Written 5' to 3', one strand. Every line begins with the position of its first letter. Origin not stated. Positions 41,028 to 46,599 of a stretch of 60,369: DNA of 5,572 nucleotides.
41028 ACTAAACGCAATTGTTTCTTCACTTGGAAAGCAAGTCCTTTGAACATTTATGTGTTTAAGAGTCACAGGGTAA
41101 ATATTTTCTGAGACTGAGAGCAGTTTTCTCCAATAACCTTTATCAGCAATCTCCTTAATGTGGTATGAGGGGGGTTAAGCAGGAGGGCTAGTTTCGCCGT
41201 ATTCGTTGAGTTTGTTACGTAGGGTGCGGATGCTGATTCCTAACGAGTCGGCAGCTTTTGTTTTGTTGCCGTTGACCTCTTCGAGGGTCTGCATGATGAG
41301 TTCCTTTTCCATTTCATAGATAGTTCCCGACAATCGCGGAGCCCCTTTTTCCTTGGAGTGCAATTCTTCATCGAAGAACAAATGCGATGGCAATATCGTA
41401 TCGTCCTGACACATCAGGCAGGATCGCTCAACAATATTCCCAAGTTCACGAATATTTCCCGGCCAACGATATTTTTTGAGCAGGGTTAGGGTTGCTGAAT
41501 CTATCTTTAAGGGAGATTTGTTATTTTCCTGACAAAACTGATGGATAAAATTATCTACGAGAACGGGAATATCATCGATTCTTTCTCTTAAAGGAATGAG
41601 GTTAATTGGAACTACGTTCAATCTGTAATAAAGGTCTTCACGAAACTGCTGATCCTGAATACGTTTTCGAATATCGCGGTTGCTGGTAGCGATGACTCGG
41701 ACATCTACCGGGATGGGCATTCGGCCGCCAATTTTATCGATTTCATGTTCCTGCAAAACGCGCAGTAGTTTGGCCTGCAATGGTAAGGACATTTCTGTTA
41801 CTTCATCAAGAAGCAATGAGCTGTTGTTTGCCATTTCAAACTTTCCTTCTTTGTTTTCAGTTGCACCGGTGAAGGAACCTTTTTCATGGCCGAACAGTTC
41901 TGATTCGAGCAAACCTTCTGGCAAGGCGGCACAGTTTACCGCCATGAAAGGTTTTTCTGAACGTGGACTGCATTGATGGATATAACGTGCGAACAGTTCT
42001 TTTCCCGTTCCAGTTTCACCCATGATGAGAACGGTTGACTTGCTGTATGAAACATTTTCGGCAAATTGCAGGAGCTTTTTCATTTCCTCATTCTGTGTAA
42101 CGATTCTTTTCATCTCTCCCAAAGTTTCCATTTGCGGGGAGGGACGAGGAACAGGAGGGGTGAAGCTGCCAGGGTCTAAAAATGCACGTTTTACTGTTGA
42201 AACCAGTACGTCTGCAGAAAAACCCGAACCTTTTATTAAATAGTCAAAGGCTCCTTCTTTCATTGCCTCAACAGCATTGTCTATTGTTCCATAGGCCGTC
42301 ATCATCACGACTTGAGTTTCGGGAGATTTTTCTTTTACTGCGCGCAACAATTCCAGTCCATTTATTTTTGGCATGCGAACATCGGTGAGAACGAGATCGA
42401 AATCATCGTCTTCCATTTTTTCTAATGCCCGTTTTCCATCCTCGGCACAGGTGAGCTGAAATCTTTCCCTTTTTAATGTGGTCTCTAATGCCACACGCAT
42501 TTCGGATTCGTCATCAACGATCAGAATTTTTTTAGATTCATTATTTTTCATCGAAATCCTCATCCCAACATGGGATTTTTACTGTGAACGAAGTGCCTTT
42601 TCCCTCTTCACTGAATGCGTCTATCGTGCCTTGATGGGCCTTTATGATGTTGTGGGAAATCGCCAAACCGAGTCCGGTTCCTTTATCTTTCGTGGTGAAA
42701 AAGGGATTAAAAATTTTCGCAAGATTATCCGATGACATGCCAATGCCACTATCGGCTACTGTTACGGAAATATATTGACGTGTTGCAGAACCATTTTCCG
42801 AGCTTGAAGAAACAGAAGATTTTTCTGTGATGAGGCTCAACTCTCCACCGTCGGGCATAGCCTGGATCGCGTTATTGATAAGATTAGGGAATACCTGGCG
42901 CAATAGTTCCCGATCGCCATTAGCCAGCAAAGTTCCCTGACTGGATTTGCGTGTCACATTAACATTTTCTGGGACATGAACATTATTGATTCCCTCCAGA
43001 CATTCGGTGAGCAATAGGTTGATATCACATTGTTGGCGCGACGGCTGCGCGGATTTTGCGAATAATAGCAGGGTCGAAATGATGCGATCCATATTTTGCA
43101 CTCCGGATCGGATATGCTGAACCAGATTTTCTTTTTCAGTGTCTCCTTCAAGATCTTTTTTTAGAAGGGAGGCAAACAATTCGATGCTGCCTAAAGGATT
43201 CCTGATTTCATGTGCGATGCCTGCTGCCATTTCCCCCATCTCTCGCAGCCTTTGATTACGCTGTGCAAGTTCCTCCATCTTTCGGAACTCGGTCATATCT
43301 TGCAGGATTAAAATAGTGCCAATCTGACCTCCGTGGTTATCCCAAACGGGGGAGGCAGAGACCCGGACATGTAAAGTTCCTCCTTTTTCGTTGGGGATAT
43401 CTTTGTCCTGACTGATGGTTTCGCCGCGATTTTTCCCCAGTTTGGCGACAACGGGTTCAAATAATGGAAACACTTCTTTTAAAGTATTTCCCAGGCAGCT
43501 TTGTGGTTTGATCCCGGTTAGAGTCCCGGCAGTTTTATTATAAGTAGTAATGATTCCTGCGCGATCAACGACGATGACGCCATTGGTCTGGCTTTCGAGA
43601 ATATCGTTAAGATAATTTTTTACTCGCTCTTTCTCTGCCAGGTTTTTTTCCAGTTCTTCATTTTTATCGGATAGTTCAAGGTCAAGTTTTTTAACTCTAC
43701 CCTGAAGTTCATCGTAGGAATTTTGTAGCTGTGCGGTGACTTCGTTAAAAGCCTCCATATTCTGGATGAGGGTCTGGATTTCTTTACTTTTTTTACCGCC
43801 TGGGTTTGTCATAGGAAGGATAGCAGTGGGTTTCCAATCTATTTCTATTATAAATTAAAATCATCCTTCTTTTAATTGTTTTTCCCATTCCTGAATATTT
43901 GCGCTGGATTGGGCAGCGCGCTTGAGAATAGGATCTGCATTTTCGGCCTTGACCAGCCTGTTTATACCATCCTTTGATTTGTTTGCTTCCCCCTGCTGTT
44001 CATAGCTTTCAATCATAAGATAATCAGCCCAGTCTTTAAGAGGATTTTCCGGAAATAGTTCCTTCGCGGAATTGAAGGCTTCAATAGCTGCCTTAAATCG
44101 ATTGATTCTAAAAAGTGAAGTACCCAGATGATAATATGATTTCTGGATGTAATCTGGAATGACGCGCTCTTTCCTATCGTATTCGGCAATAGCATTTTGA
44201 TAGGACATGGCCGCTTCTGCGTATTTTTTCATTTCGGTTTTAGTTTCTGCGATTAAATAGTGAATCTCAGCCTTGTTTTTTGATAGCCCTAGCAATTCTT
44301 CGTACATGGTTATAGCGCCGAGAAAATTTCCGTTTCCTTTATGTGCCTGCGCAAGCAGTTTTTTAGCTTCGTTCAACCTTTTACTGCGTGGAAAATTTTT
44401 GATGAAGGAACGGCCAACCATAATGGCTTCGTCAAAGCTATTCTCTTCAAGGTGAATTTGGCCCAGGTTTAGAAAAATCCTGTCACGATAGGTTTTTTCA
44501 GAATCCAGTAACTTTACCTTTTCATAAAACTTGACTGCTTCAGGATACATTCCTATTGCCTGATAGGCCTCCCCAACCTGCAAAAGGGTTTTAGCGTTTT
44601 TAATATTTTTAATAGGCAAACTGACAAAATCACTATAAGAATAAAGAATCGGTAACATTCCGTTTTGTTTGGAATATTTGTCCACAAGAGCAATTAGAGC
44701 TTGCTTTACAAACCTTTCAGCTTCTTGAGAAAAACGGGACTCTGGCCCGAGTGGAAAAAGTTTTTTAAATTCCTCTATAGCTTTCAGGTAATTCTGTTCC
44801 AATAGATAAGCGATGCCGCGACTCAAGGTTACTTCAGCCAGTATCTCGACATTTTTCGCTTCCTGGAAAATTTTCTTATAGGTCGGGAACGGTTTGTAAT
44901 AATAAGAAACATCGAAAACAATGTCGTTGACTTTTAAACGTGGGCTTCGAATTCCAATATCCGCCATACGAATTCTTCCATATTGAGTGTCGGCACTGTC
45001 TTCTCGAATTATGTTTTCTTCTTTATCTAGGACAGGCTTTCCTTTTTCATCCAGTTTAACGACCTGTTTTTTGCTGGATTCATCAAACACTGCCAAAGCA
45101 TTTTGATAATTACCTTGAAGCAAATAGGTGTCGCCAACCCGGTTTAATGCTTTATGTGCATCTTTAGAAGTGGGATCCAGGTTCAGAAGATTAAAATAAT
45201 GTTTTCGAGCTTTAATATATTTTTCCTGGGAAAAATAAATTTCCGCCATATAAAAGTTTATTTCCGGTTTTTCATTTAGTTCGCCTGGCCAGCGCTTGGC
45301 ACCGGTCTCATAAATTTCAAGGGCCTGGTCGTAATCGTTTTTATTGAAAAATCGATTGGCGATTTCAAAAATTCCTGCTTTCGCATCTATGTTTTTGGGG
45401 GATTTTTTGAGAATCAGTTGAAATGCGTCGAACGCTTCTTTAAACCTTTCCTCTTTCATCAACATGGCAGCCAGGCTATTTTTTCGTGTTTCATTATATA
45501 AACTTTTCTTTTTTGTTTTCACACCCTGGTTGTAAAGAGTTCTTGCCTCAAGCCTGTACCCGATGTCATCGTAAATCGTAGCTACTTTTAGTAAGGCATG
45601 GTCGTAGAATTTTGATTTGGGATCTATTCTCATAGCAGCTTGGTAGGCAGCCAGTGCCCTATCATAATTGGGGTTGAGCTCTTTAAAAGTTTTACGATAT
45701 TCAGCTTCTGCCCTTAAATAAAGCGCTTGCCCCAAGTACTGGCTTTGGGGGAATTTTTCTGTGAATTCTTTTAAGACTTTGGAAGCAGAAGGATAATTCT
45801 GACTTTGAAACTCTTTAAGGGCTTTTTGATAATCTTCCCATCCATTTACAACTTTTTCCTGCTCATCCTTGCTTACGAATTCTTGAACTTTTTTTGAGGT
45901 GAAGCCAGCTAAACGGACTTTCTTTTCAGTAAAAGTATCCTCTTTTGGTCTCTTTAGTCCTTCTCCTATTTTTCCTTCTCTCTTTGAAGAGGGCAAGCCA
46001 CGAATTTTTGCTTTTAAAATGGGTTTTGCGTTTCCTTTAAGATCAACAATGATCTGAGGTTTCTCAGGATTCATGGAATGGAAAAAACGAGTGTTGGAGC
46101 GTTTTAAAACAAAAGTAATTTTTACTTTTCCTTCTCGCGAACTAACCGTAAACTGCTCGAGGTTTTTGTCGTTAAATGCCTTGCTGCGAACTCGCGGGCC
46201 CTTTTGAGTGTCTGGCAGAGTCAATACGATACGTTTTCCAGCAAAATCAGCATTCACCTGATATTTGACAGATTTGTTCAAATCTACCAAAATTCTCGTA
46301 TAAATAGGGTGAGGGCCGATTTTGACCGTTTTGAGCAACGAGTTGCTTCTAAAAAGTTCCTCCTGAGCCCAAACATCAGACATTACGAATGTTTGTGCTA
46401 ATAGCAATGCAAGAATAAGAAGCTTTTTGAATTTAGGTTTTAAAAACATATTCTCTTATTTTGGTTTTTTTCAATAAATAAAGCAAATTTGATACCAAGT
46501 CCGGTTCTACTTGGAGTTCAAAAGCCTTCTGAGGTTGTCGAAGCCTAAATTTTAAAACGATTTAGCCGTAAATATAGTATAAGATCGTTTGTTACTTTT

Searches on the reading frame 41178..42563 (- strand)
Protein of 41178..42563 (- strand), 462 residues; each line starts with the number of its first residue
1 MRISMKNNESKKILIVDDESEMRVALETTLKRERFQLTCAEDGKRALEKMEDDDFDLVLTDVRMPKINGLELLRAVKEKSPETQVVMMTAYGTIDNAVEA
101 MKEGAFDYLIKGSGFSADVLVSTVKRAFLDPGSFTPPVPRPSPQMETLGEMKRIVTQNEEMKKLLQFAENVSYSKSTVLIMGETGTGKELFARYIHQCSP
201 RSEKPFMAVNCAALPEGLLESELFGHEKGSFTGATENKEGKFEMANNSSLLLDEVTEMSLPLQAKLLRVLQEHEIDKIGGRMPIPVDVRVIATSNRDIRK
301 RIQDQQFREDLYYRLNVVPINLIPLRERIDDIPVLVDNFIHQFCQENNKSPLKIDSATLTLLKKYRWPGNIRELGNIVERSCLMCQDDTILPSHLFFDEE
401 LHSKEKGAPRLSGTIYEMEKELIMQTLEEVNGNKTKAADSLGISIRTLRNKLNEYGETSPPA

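Call 43: search_protein_families(library=pfam, proteins=[window:41178-42563:-], max_evalue=0.001)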
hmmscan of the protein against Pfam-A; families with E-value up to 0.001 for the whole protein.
window:41178-42563:- (462 aa): 8 families
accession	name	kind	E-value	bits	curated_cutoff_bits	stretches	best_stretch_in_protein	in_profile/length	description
PF00158.32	Sigma54_activat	-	1.5e-69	233.4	20.2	1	154-320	1-167/168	Sigma-54 interaction domain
PF00072.30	Response_reg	-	3.6e-29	101.6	30.2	1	13-113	1-101/111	Response regulator receiver domain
PF25601.1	AAA_lid_14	-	2.5e-23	82.2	27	1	326-398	1-73/87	AAA+ ATPase lid domain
PF14532.12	Sigma54_activ_2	-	3.8e-18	66.5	25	1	160-325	6-138/138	Sigma-54 interaction domain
PF02954.25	HTH_8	-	2e-15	56.7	22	1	417-455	4-42/42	Bacterial regulatory protein, Fis family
PF07728.20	AAA_5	-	9.8e-07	29.3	22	1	178-298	2-125/139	AAA domain (dynein-related subfamily)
PF07724.20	AAA_2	-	0.00013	22.5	27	1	175-307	3-136/166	AAA domain (Cdc48 subfamily)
PF23198.2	PDE8A_N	-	0.0003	21.2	29.6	1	6-89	5-90/147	PDE8A-like, N-terminal domain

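Call 45: find_related_loci(query=window:41178-42563:-, collection=genome_contigs, flank=1500)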
Query window:41178-42563:- (462 aa) in genome_contigs; peptide patterns used: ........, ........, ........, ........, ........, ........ (x = any residue, [..] = any of these).
599 stretches matched a pattern (row limit reached: there are more); 580 encode a relative of the query (tblastn E <= 1e-3); the best 80 are kept; 80 distinct loci.
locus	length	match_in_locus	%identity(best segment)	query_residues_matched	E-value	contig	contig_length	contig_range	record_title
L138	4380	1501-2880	92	1-460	0e+0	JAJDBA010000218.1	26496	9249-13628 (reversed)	MAG: Nitrospinaceae bacterium isolate OFTM251 OFTM251_217, whole genome shotgun sequence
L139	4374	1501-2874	91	1-458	0e+0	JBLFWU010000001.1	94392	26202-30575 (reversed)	MAG: Nitrospinales bacterium isolate 3300053785_124 Ga0535658_0000168, whole genome shotgun sequence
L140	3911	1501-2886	88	1-462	0e+0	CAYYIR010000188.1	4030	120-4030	MAG TPA_asm: uncultured Nitrospina sp. isolate SRP077602_co9_56 genome assembly, contig: NODE_39653_length_4030_cov_10.3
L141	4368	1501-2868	88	1-456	0e+0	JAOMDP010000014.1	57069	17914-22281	Nitrospinota bacterium isolate AH-558-C10 AH-558-C10_NODE_14, whole genome shotgun sequence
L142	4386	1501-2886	92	1-462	0e+0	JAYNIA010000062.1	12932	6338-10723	MAG: Nitrospinota bacterium isolate 139544_COM_vamb_bins.tsv.103 NODE_5869_length_12932_cov_10.440631, whole genome shot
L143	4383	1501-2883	79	1-458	0e+0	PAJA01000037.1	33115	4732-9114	MAG: Nitrospina sp. isolate NAT221 78054, whole genome shotgun sequence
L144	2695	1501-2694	82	1-397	0e+0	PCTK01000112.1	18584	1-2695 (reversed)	MAG: Nitrospinae bacterium CG22_combo_CG10-13_8_21_14_all_47_10 CG22_scaffold_1657_c, whole genome shotgun sequence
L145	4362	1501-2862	62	4-459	0e+0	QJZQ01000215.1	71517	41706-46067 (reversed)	MAG: Nitrospirae bacterium isolate SZUA-350 scaffold_1087, whole genome shotgun sequence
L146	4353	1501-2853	61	5-455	3e-179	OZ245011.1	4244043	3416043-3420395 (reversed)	MAG: Nitrospinaceae bacterium isolate 04370925-b84a-440d-9222-898c7f7ce6c7 genome assembly, chromosome: 1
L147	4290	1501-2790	51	12-455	6e-142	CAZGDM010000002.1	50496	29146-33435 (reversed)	MAG TPA_asm: uncultured Thermodesulfobacteriota bacterium isolate SRP338002_co1_131 genome assembly, contig: NODE_617_le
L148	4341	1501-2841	48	9-455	1e-134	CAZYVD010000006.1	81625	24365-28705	MAG TPA_asm: uncultured bacterium isolate binchicken_co256_918 genome assembly, contig: NODE_204_length_81625_cov_6.8156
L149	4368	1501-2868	46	4-456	4e-131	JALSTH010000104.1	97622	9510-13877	MAG: Candidatus Zixiibacteriota bacterium isolate 356-308_metabat2_scaf2bin.092 356-308_scaffold_55_c1, whole genome sho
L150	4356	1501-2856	47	2-457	2e-130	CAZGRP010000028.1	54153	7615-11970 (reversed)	MAG TPA_asm: uncultured Cytophagia bacterium isolate SRP216583_co2_59 genome assembly, contig: NODE_271_length_54153_cov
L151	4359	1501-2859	47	11-455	1e-129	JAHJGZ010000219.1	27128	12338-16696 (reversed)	MAG: Candidatus Omnitrophota bacterium isolate Modern_marine_glass_biofilm.mb.92 Modern_marine_glas.mb.92_k141_1147959,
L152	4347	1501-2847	45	7-455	5e-126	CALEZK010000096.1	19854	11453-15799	MAG TPA_asm: uncultured bacterium isolate SRR1506987_bin.88_CONCOCT_v1.1_MAG genome assembly, contig: ERZ761602.3970, wh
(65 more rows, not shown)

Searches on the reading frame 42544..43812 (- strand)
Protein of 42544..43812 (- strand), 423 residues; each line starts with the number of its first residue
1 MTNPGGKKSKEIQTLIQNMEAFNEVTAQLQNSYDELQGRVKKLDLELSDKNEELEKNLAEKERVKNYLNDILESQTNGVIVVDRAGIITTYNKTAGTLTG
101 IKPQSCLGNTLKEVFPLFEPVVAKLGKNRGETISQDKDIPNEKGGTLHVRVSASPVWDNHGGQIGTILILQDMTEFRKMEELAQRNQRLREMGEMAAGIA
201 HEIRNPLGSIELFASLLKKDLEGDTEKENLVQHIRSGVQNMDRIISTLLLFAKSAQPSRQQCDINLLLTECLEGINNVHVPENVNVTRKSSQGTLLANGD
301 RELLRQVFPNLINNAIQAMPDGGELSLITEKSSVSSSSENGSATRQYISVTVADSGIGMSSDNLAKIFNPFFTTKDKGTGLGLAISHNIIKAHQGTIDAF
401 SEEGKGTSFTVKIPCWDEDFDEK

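Call 43: search_protein_families(library=pfam, proteins=[window:42544-43812:-], max_evalue=0.001)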
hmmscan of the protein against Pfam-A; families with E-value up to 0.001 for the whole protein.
window:42544-43812:- (423 aa): 6 families
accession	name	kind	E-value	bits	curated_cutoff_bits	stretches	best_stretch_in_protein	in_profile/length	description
PF02518.31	HATPase_c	-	1.6e-25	90.1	26.4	1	299-414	1-108/111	Histidine kinase-, DNA gyrase B-, and HSP90-like ATPase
PF00512.31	HisKA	-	2.9e-15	56.5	26.9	1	192-254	2-63/66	His Kinase A (phospho-acceptor) domain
PF00989.32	PAS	-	6.1e-13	49.2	22.6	1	69-173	4-113/113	PAS fold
PF08448.16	PAS_4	-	1.4e-11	45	23.1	1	72-177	1-109/110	PAS fold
PF13426.13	PAS_9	-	2e-09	38.1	27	1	77-175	2-103/103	PAS domain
PF13188.13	PAS_8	-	0.00019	21.7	21.8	1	67-123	2-55/65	PAS domain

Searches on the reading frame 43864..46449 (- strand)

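Call 43: search_protein_families(library=pfam, proteins=[window:43864-46449:-], max_evalue=0.001)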
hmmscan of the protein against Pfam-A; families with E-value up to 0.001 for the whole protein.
window:43864-46449:- (862 aa): 17 families
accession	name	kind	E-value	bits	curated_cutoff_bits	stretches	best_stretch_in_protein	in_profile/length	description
PF13428.12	TPR_14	-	1.3e-29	100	23.5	0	396-436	2-42/44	Tetratricopeptide repeat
PF00515.34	TPR_1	-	2.1e-29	100.5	27.8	1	770-802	2-34/34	Tetratricopeptide repeat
PF07719.23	TPR_2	-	1.2e-28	97.3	27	0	771-802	3-34/34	Tetratricopeptide repeat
PF13432.12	TPR_16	-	2.6e-28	98.5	32.7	1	207-279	1-64/65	Tetratricopeptide repeat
PF13424.12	TPR_12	-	8.7e-23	80.8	30.1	3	400-458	8-71/77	Tetratricopeptide repeat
PF14559.12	TPR_19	-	6.2e-21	74.9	25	0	371-435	5-65/68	Tetratricopeptide repeat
PF13174.12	TPR_6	-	2.7e-17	62.6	26.3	0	771-801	2-32/33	Tetratricopeptide repeat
PF13181.12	TPR_8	-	1.2e-16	59.8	25.7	0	770-802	2-34/34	Tetratricopeptide repeat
PF12895.13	ANAPC3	-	2.6e-13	50.5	27.2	1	693-752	23-81/82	Anaphase-promoting complex, cyclosome, subunit 3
PF13176.12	TPR_7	-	6.3e-12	45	27.9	0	621-648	1-28/36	Tetratricopeptide repeat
PF13414.12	TPR_11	-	1.4e-10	41.1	26.8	0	403-433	2-32/42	TPR repeat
PF13525.12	YfiO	-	3.7e-07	30.5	25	0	207-254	9-56/203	Outer membrane lipoprotein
PF23914.1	TPR_CcmH_CycH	-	7.4e-06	26.3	42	0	261-353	65-154/158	Cytochrome c-type biogenesis protein H TPR domain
PF25064.1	ARM_TT21_5th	-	9.4e-06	26.4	27.8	0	399-464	5-67/117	TT21 fifth ARM repeats domain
PF11741.13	AMIN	-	0.00027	21.4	20.5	0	49-117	9-80/101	AMIN domain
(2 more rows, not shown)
